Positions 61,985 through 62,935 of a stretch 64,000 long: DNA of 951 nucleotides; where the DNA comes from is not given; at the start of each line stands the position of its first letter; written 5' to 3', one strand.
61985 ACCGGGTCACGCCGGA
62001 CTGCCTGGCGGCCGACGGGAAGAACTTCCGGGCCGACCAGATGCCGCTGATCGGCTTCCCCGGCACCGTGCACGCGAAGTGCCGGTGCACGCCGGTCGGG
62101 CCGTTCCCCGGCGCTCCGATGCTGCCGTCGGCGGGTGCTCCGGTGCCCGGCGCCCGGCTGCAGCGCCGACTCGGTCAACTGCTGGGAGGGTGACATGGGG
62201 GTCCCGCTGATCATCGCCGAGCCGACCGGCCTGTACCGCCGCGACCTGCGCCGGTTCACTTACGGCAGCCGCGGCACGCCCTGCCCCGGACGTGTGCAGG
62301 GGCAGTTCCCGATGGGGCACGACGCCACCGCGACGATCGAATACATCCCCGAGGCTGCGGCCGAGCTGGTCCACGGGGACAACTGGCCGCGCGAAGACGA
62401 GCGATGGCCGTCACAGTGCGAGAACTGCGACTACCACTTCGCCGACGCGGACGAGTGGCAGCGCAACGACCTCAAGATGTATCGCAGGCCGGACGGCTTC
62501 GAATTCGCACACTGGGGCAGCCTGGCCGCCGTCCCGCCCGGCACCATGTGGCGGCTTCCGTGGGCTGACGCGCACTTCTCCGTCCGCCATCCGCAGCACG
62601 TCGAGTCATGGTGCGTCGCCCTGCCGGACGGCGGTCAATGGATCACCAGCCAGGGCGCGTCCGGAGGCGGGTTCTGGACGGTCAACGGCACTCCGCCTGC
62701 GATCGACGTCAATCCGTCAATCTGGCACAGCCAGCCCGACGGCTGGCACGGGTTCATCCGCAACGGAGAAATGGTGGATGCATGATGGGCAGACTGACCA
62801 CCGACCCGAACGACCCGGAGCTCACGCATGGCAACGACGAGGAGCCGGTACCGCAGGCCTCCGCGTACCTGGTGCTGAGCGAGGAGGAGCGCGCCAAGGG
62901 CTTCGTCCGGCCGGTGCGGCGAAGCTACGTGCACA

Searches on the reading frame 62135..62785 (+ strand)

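Call 57: search_protein_families(library=pfam, proteins=[window:62135-62785:+], max_evalue=0.01)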
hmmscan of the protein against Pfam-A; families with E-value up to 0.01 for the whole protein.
window:62135-62785:+ (216 aa): 1 family
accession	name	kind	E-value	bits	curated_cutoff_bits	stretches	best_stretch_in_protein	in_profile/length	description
PF20137.4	DUF6527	-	6.5e-06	26.4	23.6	1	180-213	26-60/63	Family of unknown function (DUF6527)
